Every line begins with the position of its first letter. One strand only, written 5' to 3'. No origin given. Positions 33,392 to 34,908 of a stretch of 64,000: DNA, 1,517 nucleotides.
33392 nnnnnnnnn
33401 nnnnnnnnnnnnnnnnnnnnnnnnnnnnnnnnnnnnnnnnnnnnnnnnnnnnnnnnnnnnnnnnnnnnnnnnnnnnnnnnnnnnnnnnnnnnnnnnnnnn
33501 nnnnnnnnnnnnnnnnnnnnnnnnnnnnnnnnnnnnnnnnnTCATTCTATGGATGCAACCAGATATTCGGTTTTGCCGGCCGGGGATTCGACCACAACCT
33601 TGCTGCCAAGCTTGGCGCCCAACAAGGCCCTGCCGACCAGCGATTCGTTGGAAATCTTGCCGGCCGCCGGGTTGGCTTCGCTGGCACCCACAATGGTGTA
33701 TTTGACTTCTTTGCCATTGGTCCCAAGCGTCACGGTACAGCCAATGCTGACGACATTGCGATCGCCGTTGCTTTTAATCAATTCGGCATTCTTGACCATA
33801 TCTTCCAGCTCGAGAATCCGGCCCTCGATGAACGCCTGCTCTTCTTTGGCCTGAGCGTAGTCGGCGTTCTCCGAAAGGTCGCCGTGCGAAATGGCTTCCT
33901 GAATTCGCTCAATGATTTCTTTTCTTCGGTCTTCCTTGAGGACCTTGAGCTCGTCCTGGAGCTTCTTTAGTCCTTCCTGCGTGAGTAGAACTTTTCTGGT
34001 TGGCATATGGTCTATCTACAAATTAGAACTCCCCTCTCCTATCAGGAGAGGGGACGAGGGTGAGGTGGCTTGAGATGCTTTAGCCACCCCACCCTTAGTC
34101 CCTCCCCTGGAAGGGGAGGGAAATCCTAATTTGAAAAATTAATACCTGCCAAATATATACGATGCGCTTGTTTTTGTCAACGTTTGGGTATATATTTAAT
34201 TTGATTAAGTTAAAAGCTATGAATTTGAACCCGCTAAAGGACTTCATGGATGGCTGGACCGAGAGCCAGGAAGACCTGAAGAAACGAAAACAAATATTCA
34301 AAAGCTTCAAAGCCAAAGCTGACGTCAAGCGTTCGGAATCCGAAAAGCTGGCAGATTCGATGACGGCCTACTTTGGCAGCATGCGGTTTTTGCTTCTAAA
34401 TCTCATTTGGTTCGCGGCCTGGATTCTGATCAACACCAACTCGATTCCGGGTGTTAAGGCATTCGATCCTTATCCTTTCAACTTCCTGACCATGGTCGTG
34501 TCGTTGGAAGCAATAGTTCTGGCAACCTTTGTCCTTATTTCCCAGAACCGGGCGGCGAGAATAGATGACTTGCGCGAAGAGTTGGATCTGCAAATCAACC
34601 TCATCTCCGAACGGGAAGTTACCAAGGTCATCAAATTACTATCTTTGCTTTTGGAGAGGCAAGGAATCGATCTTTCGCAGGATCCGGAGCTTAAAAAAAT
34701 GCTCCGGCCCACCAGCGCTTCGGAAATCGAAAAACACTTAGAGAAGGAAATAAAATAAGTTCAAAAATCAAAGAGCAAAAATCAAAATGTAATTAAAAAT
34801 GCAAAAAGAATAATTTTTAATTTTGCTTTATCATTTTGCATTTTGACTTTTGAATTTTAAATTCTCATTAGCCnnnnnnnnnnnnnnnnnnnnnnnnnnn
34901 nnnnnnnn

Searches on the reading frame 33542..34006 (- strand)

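Call 93: search_protein_families(library=pfam, proteins=[window:33542-34006:-], max_evalue=0.001)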
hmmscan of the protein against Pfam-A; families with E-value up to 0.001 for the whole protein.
window:33542-34006:- (154 aa): 2 families
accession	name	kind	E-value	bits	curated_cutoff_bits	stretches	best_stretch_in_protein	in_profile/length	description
PF03449.20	GreA_GreB_N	-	1.3e-28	99.4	24.5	1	7-75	2-70/71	Transcription elongation factor, N-terminal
PF01272.25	GreA_GreB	-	1.3e-21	76.8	26.9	1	84-154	4-76/77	Transcription elongation factor, GreA/GreB, C-term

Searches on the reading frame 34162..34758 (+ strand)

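Call 93: search_protein_families(library=pfam, proteins=[window:34162-34758:+], max_evalue=0.001)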
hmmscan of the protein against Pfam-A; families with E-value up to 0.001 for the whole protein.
window:34162-34758:+ (198 aa): 1 family
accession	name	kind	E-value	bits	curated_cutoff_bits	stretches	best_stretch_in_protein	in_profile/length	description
PF06210.16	DUF1003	-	3.8e-31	107.8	27.4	1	71-172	1-101/103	Protein of unknown function (DUF1003)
